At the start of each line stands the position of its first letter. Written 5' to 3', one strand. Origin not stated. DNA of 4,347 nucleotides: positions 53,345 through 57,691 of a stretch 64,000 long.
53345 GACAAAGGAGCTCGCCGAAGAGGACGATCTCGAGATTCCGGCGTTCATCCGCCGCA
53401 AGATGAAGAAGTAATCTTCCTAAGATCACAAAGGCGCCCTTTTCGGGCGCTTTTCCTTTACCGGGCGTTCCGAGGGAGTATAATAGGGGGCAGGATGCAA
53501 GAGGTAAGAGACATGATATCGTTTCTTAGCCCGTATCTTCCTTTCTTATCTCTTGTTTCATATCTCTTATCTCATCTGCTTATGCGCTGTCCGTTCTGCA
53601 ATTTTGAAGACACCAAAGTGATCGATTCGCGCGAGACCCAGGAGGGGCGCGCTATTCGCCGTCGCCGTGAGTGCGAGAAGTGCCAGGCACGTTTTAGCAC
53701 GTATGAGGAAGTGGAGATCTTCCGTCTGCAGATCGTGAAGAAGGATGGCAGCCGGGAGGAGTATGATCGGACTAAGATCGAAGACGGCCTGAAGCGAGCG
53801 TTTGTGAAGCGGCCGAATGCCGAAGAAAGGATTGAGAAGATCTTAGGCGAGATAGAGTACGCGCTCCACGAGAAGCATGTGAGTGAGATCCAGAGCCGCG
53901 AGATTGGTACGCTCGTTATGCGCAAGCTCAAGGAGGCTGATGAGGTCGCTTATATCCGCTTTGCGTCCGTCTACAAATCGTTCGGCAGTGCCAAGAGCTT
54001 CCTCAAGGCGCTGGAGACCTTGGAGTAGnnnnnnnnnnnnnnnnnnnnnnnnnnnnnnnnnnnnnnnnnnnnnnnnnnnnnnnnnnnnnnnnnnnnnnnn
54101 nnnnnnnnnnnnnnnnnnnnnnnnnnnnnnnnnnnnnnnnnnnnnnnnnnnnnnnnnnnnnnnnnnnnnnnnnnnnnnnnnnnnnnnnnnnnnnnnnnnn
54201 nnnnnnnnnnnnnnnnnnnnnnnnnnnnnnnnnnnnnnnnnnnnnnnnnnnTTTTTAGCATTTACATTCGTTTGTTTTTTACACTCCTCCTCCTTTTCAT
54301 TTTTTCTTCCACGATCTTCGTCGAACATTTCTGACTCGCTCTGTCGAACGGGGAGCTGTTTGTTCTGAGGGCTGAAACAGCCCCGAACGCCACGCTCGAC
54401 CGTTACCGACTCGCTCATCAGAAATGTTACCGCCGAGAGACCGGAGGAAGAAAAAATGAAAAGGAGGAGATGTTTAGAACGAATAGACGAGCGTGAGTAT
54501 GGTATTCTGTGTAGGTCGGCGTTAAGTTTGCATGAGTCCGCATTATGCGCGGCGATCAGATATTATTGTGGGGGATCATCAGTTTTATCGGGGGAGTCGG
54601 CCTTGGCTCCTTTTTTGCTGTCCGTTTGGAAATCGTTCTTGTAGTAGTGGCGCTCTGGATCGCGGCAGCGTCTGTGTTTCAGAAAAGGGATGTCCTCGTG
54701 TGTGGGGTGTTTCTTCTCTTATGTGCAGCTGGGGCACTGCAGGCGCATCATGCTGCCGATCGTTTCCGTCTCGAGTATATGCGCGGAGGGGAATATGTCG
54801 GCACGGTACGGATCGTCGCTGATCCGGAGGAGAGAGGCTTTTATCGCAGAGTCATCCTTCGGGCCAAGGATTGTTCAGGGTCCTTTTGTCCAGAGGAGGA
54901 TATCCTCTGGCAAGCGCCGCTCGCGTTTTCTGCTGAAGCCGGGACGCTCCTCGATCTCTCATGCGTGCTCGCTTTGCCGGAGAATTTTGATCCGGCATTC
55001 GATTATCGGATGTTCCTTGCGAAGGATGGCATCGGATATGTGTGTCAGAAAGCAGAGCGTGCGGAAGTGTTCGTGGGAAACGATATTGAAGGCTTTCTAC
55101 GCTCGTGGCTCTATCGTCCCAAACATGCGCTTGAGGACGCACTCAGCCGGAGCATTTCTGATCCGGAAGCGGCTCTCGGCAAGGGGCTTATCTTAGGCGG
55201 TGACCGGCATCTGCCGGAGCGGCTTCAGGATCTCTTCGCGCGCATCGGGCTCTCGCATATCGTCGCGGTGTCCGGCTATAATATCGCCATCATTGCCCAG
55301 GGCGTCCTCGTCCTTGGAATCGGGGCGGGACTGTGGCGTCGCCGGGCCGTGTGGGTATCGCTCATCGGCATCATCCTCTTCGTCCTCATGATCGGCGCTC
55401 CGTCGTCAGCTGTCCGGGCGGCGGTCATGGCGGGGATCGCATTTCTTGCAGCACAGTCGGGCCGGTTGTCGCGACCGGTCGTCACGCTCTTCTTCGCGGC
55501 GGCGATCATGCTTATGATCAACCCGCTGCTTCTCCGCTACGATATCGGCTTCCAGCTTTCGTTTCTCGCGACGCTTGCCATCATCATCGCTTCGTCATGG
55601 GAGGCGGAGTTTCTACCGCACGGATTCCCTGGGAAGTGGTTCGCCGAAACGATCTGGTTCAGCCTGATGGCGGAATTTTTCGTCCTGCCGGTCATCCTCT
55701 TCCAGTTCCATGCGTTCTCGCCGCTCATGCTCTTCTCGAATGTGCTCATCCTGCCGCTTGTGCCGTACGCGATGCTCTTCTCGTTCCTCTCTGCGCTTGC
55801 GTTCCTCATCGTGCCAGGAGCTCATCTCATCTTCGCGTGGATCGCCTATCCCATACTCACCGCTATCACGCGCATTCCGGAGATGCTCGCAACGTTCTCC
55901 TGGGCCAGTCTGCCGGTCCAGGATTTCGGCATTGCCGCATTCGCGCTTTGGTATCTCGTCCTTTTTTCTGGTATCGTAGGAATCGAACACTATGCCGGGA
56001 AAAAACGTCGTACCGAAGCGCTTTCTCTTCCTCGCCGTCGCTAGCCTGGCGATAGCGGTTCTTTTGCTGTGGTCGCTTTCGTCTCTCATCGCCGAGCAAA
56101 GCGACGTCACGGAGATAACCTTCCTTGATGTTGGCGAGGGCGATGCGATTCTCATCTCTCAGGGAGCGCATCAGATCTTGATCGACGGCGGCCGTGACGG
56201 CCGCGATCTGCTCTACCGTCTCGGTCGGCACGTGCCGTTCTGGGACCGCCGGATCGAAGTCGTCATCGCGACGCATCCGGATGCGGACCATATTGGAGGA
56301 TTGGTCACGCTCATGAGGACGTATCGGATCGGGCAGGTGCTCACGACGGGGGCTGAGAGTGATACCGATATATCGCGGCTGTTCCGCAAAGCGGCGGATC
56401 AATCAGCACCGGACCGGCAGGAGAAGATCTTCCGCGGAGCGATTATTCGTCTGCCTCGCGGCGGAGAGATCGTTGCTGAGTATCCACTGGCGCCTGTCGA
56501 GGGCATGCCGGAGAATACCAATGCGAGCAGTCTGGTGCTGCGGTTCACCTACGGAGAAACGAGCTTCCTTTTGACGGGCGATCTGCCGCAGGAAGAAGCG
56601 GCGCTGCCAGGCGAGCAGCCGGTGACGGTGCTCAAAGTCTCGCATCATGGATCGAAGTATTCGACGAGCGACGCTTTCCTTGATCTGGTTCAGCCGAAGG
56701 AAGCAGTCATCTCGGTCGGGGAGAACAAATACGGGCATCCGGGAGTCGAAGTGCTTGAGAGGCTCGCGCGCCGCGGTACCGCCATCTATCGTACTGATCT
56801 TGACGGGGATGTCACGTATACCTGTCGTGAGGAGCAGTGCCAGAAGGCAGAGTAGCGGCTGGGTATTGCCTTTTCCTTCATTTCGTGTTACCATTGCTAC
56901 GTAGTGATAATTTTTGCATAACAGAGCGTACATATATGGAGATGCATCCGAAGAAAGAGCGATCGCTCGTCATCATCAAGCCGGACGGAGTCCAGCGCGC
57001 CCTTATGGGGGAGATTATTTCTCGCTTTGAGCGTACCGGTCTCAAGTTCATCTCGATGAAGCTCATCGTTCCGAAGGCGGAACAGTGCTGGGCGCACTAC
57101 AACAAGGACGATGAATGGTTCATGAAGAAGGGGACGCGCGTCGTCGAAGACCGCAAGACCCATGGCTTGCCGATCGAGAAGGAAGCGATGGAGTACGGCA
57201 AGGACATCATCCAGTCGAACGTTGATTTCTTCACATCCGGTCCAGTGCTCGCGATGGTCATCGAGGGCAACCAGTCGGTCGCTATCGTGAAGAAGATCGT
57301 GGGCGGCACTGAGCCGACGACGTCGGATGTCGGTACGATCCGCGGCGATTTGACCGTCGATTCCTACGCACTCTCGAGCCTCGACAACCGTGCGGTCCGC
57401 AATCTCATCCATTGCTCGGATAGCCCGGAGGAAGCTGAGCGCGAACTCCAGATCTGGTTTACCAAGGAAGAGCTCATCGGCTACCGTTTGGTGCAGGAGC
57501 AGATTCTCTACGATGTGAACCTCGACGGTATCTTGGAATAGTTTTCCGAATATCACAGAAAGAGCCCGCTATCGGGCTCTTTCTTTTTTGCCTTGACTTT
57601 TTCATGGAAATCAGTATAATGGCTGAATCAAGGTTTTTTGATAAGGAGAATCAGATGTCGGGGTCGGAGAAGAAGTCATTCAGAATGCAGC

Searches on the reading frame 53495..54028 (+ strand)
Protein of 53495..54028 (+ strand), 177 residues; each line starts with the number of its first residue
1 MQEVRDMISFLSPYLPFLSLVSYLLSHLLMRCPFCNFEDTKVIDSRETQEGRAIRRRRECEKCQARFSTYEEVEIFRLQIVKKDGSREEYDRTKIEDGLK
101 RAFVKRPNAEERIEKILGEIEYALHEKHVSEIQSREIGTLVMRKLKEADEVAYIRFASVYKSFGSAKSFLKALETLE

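Call 88: search_protein_families(library=pfam, proteins=[window:53495-54028:+], max_evalue=0.00001)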
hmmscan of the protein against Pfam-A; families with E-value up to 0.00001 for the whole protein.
window:53495-54028:+ (177 aa): 2 families
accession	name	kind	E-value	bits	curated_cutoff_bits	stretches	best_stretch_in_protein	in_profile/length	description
PF03477.21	ATP-cone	-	4.5e-21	75.6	25.8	1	79-163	2-85/88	ATP cone domain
PF22811.2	Zn_ribbon_NrdR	-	1.2e-20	73.6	27.2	1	30-71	1-42/42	Transcriptional repressor NrdR-like, N-terminal domain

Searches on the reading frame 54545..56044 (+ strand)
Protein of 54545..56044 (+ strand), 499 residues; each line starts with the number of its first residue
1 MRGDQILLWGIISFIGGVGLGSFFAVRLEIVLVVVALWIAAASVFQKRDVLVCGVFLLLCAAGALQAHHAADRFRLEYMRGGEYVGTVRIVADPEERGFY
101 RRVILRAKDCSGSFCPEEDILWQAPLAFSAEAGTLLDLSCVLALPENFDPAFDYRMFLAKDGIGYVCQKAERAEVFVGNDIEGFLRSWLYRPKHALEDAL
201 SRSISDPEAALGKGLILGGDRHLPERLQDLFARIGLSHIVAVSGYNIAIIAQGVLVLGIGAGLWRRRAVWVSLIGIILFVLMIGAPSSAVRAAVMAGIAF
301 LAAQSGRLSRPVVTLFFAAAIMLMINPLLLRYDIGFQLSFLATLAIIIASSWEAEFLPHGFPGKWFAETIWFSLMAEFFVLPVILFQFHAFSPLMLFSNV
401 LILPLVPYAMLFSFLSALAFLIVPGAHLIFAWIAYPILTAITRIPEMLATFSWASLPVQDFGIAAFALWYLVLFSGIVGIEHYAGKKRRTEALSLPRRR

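Call 88: search_protein_families(library=pfam, proteins=[window:54545-56044:+], max_evalue=0.00001)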
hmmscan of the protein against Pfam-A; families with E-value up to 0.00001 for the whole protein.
window:54545-56044:+ (499 aa): 2 families
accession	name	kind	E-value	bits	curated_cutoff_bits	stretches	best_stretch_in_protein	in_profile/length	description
PF03772.21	Competence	-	2e-47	162.3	23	1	215-480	1-267/270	Competence protein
PF13567.11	DUF4131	-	9.2e-09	35.6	31.6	1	30-164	7-154/165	Domain of unknown function (DUF4131)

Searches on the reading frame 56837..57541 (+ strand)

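Call 89: search_protein_families(library=pfam, proteins=[window:56837-57541:+], max_evalue=0.00001)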
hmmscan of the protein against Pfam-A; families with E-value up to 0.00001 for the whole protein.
window:56837-57541:+ (234 aa): 1 family
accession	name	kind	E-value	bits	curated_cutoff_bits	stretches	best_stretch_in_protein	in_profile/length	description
PF00334.24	NDK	-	1.8e-37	128.7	27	2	120-212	52-134/135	Nucleoside diphosphate kinase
